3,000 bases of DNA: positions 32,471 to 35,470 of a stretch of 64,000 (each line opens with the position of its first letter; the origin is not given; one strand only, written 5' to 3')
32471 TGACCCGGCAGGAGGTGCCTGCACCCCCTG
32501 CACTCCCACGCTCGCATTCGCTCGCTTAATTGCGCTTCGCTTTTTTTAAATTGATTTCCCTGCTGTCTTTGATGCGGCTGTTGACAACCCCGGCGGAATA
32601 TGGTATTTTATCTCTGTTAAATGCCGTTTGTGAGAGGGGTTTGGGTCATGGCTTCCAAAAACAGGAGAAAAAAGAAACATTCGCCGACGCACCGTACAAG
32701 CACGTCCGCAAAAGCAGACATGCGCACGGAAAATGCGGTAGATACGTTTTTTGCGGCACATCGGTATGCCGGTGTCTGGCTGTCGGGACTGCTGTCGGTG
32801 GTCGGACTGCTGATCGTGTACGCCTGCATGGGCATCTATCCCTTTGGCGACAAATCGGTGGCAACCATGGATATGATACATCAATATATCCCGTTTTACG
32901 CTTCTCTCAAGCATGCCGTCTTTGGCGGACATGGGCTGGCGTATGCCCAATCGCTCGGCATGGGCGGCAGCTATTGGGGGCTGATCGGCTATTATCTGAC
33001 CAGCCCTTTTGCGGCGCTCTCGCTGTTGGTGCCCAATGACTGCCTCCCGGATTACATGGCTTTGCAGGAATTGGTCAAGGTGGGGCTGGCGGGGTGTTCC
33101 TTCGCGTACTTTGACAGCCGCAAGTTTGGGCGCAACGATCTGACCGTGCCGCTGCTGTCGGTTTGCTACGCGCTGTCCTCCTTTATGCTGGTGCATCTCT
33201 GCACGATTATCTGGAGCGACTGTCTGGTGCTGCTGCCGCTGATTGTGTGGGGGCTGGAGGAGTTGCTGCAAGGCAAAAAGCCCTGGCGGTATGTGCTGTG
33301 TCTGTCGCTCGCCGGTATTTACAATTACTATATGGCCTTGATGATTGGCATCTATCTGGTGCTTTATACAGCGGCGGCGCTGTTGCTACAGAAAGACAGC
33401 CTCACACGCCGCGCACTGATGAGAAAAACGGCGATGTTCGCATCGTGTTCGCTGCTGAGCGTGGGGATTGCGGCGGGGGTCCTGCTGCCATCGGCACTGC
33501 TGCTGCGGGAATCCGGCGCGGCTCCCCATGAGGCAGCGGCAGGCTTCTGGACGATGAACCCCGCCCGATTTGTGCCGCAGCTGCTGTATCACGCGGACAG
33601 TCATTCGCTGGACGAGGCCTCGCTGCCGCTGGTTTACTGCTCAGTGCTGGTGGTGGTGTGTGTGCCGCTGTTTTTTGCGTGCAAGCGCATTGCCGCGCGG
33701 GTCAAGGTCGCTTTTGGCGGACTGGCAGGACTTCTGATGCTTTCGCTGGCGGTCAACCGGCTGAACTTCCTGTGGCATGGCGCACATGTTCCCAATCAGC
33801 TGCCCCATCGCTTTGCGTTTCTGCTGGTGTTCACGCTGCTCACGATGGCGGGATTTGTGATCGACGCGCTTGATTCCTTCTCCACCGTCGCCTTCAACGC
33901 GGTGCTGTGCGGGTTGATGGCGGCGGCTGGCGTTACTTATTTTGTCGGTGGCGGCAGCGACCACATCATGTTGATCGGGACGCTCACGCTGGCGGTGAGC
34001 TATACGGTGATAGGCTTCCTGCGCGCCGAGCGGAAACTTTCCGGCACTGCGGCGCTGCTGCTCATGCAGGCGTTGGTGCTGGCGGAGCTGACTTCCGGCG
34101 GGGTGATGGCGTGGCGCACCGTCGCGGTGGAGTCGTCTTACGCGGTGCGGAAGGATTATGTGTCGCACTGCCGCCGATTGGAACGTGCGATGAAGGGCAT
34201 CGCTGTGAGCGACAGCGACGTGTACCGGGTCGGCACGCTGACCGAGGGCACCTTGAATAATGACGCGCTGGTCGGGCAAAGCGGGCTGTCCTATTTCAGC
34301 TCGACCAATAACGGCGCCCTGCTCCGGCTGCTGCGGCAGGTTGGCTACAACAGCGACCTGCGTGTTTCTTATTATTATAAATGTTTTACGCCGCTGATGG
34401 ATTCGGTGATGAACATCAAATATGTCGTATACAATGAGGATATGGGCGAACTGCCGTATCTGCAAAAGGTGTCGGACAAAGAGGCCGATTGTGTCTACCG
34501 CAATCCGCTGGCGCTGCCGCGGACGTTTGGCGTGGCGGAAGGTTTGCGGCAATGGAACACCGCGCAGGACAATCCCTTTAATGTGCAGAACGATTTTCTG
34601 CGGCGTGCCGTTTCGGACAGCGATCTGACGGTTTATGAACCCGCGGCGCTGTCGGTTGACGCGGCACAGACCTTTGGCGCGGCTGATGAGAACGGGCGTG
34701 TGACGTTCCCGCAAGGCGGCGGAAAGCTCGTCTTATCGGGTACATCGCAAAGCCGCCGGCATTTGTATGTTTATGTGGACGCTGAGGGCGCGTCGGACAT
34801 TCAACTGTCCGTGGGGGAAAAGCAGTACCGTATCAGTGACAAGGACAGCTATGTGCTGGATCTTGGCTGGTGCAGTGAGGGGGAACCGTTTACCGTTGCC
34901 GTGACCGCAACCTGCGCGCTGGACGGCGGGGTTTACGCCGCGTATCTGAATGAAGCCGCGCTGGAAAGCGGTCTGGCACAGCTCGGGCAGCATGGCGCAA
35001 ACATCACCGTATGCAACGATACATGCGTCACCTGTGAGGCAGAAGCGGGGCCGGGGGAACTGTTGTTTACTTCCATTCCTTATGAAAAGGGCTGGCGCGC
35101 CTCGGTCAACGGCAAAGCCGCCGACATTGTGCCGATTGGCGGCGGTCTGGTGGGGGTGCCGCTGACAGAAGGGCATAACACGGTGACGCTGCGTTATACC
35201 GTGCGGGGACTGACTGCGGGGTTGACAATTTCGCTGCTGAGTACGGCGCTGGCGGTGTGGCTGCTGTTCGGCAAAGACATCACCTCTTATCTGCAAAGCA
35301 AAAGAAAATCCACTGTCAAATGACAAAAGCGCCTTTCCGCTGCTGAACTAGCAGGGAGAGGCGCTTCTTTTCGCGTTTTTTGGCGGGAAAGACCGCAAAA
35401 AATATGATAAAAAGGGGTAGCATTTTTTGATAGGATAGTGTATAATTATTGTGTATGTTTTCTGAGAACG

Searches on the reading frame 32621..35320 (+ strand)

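Call 17: search_protein_families(library=pfam, proteins=[window:32621-35320:+], max_evalue=0.001)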
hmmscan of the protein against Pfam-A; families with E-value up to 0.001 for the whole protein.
window:32621-35320:+ (900 aa): 1 family
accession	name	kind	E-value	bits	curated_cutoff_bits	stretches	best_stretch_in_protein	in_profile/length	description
PF09586.16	YfhO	-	6.4e-146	488.4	28.5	1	57-871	3-835/835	Bacterial membrane protein YfhO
